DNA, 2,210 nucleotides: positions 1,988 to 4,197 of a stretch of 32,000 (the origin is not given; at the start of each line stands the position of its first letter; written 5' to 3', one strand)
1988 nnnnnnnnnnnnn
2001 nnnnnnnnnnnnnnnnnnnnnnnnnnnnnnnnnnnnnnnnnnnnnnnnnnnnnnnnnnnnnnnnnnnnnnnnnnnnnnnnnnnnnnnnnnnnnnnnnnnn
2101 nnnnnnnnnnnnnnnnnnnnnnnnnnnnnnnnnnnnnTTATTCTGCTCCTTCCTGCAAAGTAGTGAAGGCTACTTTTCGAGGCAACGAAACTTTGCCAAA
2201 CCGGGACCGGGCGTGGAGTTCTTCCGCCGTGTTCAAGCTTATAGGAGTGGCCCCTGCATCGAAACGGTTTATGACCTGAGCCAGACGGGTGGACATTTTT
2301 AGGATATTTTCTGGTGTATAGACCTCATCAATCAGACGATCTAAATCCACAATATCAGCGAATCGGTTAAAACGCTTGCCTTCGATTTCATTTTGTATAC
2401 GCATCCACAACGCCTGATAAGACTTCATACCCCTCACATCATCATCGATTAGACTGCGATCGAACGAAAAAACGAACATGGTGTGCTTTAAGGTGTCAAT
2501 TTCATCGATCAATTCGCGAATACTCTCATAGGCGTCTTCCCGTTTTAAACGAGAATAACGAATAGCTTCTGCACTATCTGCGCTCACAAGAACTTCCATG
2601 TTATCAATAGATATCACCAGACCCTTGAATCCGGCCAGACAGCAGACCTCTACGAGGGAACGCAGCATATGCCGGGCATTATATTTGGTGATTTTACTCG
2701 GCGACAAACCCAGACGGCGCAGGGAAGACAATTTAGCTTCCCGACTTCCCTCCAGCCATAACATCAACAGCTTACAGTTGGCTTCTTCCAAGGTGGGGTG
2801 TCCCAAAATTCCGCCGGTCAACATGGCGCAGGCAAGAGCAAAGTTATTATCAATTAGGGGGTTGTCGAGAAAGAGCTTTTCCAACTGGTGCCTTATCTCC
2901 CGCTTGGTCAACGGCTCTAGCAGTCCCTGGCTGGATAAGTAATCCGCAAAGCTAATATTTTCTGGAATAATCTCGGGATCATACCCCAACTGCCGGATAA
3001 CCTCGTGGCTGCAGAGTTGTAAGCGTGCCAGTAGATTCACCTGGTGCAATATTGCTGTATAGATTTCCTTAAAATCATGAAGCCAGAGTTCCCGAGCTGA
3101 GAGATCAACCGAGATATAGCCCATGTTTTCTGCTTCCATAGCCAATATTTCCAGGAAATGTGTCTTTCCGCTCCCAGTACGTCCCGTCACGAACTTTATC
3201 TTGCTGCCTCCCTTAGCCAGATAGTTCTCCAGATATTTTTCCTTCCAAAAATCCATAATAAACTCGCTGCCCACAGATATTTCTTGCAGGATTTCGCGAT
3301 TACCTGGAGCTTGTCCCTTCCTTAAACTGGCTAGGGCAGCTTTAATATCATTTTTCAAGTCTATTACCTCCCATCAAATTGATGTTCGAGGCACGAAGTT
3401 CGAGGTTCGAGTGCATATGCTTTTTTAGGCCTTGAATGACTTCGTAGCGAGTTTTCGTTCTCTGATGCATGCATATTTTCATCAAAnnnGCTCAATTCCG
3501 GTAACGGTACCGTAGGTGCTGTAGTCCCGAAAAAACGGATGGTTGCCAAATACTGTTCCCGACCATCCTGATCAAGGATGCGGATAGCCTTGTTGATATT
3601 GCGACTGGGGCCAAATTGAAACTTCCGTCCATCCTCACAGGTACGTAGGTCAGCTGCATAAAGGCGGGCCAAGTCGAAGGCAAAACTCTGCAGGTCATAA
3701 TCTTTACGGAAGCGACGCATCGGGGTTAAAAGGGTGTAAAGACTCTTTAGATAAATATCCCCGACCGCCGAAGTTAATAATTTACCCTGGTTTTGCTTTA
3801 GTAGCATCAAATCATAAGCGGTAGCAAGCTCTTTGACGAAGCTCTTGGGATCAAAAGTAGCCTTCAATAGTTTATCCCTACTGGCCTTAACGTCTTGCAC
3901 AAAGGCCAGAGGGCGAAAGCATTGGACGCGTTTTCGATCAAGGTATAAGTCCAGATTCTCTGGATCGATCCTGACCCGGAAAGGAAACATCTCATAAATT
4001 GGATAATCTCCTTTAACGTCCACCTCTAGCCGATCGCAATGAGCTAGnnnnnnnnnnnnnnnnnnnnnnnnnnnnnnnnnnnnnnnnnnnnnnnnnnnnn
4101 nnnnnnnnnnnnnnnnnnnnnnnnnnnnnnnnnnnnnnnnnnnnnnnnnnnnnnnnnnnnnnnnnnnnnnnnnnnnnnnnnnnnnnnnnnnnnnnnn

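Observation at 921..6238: Four-gene cassette: tandem BrxD/DUF2791-like ATPases, a coiled-coil protein and a divergent SF2 helicase; candidate uncharacterised defence or DNA-surveillance system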

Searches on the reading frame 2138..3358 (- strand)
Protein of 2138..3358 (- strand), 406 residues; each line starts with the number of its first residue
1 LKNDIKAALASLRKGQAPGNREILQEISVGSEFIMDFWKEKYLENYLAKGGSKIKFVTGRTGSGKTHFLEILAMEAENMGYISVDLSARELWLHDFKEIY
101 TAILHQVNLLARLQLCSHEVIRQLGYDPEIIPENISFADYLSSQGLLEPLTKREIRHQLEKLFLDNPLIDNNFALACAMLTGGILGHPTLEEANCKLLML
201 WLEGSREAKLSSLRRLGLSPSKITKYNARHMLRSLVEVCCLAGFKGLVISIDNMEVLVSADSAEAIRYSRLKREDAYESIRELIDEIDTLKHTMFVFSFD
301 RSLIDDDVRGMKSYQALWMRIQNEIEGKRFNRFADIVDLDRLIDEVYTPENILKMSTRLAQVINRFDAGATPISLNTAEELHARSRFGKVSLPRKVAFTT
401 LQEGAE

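Call 3: search_protein_families(library=pfam, proteins=[window:2138-3358:-], max_evalue=1)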
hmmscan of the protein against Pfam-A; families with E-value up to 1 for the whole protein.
window:2138-3358:- (406 aa): 13 families
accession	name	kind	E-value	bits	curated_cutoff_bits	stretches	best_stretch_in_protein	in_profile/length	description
PF10923.14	BrxC_BrxD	-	4e-32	112.1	22.2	1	4-367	5-354/414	BREX system ATP-binding protein BrxC/D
PF13401.12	AAA_22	-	1.5e-06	29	27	1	53-116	6-67/130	AAA domain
PF01637.24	ATPase_2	-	0.0015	18.8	33.2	1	41-82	9-50/225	ATPase domain predominantly from Archaea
PF13191.12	AAA_16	-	0.0091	16.9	32.6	1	49-167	21-104/167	AAA ATPase domain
PF20720.3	nSTAND3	-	0.048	13.8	27.2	1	56-88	21-53/155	Novel STAND NTPase 3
PF13238.12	AAA_18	-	0.053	14.4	29.4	1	56-92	2-37/128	AAA domain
PF13604.12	AAA_30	-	0.061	13.5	27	1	46-81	12-47/191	AAA domain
PF13173.12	AAA_14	-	0.084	13.3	27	1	53-105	3-56/129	AAA domain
PF00005.33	ABC_tran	-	0.09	13.8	25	1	56-113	15-74/137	ABC transporter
PF25199.1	nSTAND_NTPase5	-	0.093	13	34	1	45-77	34-66/145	Novel STAND NTPase 5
PF05729.18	NACHT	-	0.13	12.5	26.7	1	56-78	4-26/167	NACHT domain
PF13479.12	AAA_24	-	0.14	12.4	27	0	56-119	6-59/195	AAA domain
PF06414.18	Zeta_toxin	-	0.16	11.8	22.3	1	52-86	16-51/199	Zeta toxin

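Call 4: search_protein_families(library=padloc, proteins=[window:2138-3358:-], max_evalue=1)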
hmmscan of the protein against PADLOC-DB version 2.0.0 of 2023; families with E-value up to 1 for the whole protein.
window:2138-3358:- (406 aa): 4 families
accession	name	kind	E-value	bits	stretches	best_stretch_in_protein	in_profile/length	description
PDLC02494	BrxD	-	8.6e-22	75.9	1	4-330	8-317/440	BrxD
PDLC03959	SngB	-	4.3e-18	63.6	2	189-367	190-359/439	-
PDLC04140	mad8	-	0.00039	18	1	56-162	31-110/314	mads_8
PDLC02488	BrxC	-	0.023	10.6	1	45-73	57-85/1240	BrxC-PglY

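Call 5: search_protein_families(library=ncbifam, proteins=[window:2138-3358:-], max_evalue=1)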
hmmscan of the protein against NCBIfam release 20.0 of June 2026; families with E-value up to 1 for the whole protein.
window:2138-3358:- (406 aa): 6 families
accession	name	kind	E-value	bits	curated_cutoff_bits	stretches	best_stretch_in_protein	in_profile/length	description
NF033438.1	BREX_BrxD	equivalog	4.4e-21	75.5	350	1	4-330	4-313/423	BREX system ATP-binding protein BrxD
NF047389.1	ATPase_Sll1717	subfamily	4.8e-05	22.6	75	1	48-292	25-220/454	P-loop ATPase, Sll1717 family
TIGR03420.1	DnaA_homol_Hda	equivalog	0.0015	18.1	194.8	1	42-95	28-81/226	DnaA regulatory inactivator Hda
TIGR02673.1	FtsE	equivalog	0.029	14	264.85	1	53-84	29-61/214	cell division ATP-binding protein FtsE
NF001080.0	PRK00121.2-2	equivalog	0.1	11.8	132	1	62-111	54-102/224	tRNA (guanosine(46)-N7)-methyltransferase TrmB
TIGR03167.1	tRNA_sel_U_synt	equivalog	0.17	11.2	219.75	1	53-76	128-151/311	tRNA 2-selenouridine(34) synthase MnmH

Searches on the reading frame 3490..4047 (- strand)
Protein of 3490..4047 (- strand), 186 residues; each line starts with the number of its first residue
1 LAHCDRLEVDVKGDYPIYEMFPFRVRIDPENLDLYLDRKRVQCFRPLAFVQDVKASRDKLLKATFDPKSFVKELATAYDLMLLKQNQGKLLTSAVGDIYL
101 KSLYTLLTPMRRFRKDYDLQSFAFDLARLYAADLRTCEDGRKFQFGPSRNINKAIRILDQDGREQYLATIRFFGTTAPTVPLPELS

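Call 58: predict_structure(alignment_id=A4)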
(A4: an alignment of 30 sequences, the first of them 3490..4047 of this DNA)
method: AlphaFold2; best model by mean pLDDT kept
length: 186 residues; sequences in the alignment: 30
mean_pLDDT: 83.4   pTM: 0.71
mean pLDDT of the five models: 83.4, 81.8, 81.3, 79.7, 73.6
residues with pLDDT >= 90: 57; 70-90: 108; 50-70: 16; < 50: 5
segments of 3 or more residues with pLDDT < 50: none
pLDDT, mean of each block of 10 residues (from residue 1): 87 88 86 85 83 85 86 92 86 86 79 67 90 89 90 86 89 67 51
secondary structure, 60 per line:
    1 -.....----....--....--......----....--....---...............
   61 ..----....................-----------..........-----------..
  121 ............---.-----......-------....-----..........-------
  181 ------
elements in order: H2-6 E11-14 E17-20 E23-28 E33-36 E39-42 H46-62 H67-86 H100-107 H119-132 E142-147 E155-158 E164-173

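Call 60: fold_search(model_id=the predicted structure, library=pdb)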
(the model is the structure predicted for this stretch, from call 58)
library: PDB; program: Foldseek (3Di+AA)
matches with E <= 10: 239; with E <= 0.001: 0
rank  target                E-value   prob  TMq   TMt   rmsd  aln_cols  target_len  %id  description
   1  9v9n_A                4.0e-01  0.04  0.15  0.05  19.5       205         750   13  Cryo-EM structure of KICSTOR CCC complex (state 5) (released 2025-11-12)
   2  9mu9_A                4.2e-01  0.02  0.11  0.03  23.0       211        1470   10  Structure of a native Drosophila melanogaster Nucleosome Elongation Complex (Pol II EC-nucleosome). Composite map (released 2025-02-19)
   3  6iy8_B                4.8e-01  0.08  0.19  0.10  15.6       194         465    9  DmpR-phenol complex of Pseudomonas putida (released 2020-06-10)
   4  7b7u_A                5.7e-01  0.02  0.11  0.03  22.9       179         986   12  Cryo-EM structure of mammalian RNA polymerase II in complex with human RPAP2 (released 2021-05-19)
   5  9s3g_A                8.1e-01  0.06  0.13  0.03  21.8       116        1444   13  State 1 MAP3 RNA Pol II activated elongation complex with SETD2 and upstream hexasome (released 2025-11-12)
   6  7pks_A                9.1e-01  0.01  0.10  0.03  21.8       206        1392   12  Structural basis of Integrator-mediated transcription regulation (released 2021-12-08)
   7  6gml_A                9.7e-01  0.03  0.12  0.02  20.4       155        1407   15  Structure of paused transcription complex Pol II-DSIF-NELF (released 2018-09-05)
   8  3j7o_A                1.1e+00  0.06  0.10  0.08  11.8        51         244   18  Structure of the mammalian 60S ribosomal subunit (released 2014-09-03)
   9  6iy8_A                1.2e+00  0.06  0.19  0.10  14.5       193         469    9  DmpR-phenol complex of Pseudomonas putida (released 2020-06-10)
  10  8qw9_A                1.3e+00  0.02  0.12  0.03  21.7       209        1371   12  RNAPII elongation complex bound to RECQ5_R502E (released 2025-04-30)
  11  7f4g_A                1.5e+00  0.03  0.13  0.04  21.8       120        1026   12  Structure of RPAP2-bound RNA polymerase II (released 2021-07-07)
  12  8xrj_A                1.5e+00  0.03  0.13  0.02  19.8       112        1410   13  RNA polymerase II elongation complex with upstream nucleosome extracted from human nuclei (released 2025-05-07)
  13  8qq2_A                1.5e+00  0.01  0.12  0.03  21.7       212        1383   12  RNAPII elongation complex bound to RECQ5 (released 2025-04-16)
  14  8qw8_A                1.5e+00  0.01  0.12  0.03  21.7       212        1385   12  In condensate RNAPII elongation complex bound to RECQ5 (released 2025-04-30)
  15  9ei4_A                1.5e+00  0.01  0.09  0.02  21.2       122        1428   10  Cryo-EM structure of Human RNA polymerase II Elongation Complex bound to the RECQL5 helicase in the presence of ADP (released 2025-03-05)
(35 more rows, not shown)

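Call 109: fold_search(model_id=the predicted structure, library=viral)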
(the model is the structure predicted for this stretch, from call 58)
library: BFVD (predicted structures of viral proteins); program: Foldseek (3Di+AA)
matches with E <= 10: 475; with E <= 0.001: 0
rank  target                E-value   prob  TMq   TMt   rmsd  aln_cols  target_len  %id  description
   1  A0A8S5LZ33            3.1e-02  0.66  0.28  0.13  13.0       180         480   11  Replicative DNA helicase [Siphoviridae sp. ctCsv15]
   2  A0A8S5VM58            3.9e-02  0.20  0.19  0.15  19.6       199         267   13  (no name in the UniProt tables at hand)
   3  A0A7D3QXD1            5.9e-02  0.33  0.17  0.18  11.0       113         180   12  Uncharacterized protein [Fadolivirus FV1/VV64]
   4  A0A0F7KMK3            7.5e-02  0.06  0.12  0.09  21.6       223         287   12  (no name in the UniProt tables at hand)
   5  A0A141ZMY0            8.0e-02  0.30  0.28  0.20  17.9       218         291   16  (no name in the UniProt tables at hand)
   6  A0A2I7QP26            8.0e-02  0.16  0.22  0.07  25.4       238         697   10  (no name in the UniProt tables at hand)
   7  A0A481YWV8            1.5e-01  0.16  0.20  0.08  13.8       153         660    8  AAA family ATPase [Marseillevirus LCMAC201]
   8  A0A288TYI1            2.1e-01  0.13  0.16  0.22  11.1       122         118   18  Uncharacterized protein [Enterococcus phage EFP01]
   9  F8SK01                2.1e-01  0.06  0.11  0.14  18.6       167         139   10  Uncharacterized protein 127 [Pseudomonas phage PhiPA3]
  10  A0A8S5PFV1            2.8e-01  0.28  0.20  0.26  10.1       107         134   15  Uncharacterized protein [Siphoviridae sp. ctLOE2]
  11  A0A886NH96            2.9e-01  0.51  0.23  0.40  10.2        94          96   11  (no name in the UniProt tables at hand)
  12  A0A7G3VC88            2.9e-01  0.05  0.15  0.07  35.5       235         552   12  Uncharacterized protein [Arthrobacter phage Bumble]
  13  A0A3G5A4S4            3.3e-01  0.13  0.13  0.04  13.5        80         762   20  Uncharacterized protein [Harvfovirus sp.]
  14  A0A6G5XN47            3.5e-01  0.80  0.22  0.30   3.2        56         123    9  (no name in the UniProt tables at hand)
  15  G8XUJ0                3.7e-01  0.05  0.15  0.08  19.5       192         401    9  Membrane protein A24 [Aotine betaherpesvirus 1]
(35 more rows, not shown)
